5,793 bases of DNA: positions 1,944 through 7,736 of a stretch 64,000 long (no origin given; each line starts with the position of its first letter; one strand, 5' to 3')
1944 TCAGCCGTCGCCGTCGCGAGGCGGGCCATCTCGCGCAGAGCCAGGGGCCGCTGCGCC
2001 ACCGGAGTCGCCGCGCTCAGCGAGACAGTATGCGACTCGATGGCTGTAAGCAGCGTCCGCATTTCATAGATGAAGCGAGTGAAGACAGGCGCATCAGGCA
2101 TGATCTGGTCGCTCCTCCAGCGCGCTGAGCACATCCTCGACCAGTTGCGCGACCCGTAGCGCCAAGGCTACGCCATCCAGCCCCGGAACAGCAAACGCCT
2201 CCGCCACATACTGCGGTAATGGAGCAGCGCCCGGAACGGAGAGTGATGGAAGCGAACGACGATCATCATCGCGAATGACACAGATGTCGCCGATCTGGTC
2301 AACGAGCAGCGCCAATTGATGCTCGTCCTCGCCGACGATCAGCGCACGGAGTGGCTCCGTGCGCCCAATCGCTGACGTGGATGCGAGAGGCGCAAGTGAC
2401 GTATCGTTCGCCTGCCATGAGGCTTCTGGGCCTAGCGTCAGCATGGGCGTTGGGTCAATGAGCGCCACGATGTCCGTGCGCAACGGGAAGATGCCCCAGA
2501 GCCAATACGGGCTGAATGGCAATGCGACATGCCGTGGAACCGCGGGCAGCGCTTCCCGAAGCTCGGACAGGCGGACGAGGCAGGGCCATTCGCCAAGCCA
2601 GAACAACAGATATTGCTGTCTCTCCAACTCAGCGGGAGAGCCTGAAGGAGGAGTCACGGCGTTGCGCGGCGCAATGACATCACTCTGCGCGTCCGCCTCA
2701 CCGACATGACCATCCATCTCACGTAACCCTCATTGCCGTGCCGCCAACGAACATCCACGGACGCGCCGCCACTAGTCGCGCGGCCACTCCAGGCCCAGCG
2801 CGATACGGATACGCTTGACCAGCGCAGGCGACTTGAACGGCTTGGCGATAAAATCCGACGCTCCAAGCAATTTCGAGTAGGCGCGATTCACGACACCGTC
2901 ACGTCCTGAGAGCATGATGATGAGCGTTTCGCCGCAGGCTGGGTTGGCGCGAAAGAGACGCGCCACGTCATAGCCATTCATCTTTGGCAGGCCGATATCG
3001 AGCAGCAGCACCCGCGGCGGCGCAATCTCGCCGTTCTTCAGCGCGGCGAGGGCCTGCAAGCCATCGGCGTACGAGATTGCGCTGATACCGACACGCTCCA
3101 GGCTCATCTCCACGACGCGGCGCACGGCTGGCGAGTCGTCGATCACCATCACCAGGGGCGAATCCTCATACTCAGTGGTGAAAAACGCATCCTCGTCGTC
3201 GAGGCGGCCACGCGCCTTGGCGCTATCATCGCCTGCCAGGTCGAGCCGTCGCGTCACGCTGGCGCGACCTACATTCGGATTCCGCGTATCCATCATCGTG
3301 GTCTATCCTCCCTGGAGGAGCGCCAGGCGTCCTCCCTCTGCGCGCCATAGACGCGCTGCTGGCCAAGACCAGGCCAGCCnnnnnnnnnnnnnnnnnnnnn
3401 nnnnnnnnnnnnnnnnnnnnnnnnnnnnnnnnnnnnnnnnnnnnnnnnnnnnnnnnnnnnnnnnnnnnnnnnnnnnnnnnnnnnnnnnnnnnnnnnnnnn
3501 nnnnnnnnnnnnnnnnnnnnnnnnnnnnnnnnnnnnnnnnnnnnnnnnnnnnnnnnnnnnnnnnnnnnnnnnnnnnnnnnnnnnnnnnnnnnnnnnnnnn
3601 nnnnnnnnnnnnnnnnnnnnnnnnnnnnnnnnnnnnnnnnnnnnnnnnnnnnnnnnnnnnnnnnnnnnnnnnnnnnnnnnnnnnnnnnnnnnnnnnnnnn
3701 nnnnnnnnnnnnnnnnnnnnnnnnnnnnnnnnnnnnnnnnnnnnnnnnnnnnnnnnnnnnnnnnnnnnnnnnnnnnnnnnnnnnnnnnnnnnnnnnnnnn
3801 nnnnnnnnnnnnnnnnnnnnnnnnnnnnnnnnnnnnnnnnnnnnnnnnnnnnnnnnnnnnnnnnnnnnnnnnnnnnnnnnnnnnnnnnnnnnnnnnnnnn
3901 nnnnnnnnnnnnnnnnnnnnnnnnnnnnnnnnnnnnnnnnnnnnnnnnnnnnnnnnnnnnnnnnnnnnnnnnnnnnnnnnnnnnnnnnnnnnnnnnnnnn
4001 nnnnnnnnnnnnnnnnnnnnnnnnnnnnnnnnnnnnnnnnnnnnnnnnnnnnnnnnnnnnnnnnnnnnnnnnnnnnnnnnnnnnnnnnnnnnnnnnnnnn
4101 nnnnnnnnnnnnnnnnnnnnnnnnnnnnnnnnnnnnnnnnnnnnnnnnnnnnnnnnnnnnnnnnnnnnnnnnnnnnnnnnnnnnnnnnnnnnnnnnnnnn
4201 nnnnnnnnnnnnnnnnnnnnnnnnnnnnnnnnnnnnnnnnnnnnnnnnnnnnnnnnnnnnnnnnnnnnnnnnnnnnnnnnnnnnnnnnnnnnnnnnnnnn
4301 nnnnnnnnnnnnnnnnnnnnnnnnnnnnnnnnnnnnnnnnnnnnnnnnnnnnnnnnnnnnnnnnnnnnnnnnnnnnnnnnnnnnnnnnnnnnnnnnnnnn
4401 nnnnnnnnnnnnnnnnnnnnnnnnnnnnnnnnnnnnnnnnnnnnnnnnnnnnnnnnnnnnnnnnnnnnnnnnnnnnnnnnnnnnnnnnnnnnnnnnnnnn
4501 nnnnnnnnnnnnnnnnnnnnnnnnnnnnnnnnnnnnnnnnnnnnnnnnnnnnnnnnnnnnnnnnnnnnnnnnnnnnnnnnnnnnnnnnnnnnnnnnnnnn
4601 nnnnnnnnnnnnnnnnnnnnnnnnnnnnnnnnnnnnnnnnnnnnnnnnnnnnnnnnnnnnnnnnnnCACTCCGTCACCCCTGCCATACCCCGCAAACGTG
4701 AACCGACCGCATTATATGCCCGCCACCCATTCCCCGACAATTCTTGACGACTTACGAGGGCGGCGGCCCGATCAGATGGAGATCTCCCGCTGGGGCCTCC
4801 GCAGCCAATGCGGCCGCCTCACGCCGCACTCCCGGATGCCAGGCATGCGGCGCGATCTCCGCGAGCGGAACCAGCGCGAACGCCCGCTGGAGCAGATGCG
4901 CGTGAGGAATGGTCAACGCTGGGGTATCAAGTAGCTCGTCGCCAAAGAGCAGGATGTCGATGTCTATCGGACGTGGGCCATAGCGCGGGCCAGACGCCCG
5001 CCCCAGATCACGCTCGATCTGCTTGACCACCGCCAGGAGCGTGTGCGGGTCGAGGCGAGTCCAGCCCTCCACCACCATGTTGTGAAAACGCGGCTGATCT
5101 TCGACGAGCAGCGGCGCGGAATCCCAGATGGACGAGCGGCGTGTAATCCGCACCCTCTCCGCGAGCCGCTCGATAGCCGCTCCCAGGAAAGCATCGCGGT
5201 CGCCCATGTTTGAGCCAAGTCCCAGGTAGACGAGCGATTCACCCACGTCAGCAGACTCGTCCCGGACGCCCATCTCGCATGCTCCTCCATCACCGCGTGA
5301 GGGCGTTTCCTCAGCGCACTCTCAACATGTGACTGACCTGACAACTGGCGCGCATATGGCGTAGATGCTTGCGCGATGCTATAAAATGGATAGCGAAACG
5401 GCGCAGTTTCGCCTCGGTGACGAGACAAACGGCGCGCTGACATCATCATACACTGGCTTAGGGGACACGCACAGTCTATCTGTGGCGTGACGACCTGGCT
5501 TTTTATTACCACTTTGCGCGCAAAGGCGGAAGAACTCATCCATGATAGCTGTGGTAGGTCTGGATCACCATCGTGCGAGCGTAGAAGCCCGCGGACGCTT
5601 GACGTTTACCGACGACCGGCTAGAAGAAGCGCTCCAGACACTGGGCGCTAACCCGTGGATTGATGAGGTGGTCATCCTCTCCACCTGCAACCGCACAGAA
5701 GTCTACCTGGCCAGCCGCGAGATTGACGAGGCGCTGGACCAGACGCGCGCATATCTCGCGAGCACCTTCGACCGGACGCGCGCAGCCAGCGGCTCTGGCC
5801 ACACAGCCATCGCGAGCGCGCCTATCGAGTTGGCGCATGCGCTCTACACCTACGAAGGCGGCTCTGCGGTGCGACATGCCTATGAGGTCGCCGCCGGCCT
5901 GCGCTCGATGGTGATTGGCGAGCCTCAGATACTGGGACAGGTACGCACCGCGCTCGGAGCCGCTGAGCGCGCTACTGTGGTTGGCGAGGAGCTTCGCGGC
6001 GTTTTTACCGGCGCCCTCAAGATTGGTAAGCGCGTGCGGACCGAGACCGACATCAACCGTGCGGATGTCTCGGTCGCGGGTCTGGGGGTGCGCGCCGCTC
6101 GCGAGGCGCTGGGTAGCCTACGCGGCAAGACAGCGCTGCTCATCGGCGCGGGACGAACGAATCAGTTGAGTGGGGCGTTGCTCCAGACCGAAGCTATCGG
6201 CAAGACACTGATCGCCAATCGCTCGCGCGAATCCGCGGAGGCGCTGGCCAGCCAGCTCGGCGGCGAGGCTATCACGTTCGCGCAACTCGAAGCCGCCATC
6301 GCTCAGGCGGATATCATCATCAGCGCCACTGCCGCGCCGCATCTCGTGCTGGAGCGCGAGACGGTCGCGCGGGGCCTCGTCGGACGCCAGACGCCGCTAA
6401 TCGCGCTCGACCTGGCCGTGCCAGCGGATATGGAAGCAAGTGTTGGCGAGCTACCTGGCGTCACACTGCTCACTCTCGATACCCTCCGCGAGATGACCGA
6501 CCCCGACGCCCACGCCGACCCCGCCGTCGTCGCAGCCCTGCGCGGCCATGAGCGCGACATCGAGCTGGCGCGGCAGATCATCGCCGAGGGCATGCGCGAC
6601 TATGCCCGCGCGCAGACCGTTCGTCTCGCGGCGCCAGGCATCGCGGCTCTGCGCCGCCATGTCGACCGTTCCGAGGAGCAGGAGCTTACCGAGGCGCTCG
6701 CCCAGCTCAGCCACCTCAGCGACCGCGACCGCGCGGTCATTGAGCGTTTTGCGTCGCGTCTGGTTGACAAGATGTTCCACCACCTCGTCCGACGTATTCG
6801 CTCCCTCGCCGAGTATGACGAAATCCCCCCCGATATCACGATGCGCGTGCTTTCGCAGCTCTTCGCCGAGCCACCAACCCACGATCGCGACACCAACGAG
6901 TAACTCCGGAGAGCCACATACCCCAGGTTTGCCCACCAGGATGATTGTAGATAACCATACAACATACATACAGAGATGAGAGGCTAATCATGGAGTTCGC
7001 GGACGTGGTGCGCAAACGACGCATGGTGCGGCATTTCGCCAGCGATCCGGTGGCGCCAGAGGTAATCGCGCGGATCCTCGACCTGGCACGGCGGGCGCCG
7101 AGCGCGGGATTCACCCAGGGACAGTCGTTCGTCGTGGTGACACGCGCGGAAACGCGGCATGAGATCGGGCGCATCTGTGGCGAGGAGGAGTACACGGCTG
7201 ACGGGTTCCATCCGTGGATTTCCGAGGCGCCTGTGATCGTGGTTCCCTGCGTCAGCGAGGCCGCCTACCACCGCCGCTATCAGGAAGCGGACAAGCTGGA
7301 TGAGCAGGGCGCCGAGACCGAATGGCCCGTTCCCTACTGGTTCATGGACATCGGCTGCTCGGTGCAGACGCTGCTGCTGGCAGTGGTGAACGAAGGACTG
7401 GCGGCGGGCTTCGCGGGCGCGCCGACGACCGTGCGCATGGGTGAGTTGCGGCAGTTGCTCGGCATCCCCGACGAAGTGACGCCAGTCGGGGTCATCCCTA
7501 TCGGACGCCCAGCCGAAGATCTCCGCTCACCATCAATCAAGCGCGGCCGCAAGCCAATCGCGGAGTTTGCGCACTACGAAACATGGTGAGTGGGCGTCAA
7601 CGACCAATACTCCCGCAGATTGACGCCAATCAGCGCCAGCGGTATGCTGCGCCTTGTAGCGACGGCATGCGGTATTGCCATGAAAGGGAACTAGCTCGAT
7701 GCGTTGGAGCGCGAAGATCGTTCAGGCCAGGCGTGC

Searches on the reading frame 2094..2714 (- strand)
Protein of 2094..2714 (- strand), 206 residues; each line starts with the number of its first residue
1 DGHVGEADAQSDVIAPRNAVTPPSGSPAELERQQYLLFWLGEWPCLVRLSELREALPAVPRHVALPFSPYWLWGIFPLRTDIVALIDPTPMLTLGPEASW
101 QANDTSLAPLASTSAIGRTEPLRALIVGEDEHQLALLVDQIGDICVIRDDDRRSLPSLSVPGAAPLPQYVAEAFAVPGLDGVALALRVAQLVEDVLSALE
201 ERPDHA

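Call 82: search_protein_families(library=pfam, proteins=[window:2094-2714:-], max_evalue=0.00001)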
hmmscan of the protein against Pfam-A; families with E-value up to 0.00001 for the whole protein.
window:2094-2714:- (206 aa): 1 family
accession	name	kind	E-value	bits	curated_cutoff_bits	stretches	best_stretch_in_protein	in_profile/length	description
PF01584.24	CheW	-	6.2e-09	36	23.5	1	34-194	1-136/138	CheW-like domain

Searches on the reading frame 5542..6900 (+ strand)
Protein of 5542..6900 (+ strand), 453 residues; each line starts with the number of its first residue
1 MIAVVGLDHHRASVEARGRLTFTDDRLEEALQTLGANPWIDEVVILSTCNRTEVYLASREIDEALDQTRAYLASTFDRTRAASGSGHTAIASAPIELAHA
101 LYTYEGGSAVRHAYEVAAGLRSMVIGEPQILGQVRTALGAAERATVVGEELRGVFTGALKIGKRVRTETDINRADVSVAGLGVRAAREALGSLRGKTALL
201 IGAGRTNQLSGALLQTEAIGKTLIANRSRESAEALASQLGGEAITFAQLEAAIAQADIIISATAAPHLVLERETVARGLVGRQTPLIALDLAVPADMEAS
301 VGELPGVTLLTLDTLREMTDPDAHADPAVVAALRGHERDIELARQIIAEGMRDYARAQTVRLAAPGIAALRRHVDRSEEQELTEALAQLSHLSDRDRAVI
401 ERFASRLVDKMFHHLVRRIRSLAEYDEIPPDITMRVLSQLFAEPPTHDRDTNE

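Call 82: search_protein_families(library=pfam, proteins=[window:5542-6900:+], max_evalue=0.00001)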
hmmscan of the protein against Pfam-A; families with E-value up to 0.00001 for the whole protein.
window:5542-6900:+ (453 aa): 3 families
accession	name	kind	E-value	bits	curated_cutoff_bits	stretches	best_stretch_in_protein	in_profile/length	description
PF05201.20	GlutR_N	-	4.9e-44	150.2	27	1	5-169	1-151/151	Glutamyl-tRNAGlu reductase, N-terminal domain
PF01488.26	Shikimate_DH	-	5.6e-31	107.9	24.3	1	186-317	3-137/138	Shikimate / quinate 5-dehydrogenase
PF00745.25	GlutR_dimer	-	6e-16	59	22.9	1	343-442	2-98/99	Glutamyl-tRNAGlu reductase, dimerisation domain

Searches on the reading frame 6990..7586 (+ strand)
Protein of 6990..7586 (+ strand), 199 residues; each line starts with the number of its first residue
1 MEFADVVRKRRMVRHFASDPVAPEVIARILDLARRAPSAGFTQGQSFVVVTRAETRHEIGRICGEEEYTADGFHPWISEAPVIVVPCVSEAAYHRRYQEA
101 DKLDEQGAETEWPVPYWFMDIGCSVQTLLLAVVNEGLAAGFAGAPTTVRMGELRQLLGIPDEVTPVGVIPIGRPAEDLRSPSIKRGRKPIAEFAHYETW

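Call 83: search_protein_families(library=pfam, proteins=[window:6990-7586:+], max_evalue=0.00001)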
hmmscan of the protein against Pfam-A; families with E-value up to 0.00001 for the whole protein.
window:6990-7586:+ (199 aa): 1 family
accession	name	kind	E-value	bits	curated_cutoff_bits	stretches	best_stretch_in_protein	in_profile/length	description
PF00881.29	Nitroreductase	-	9.2e-24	84.9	23.5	1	7-173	1-167/167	Nitroreductase family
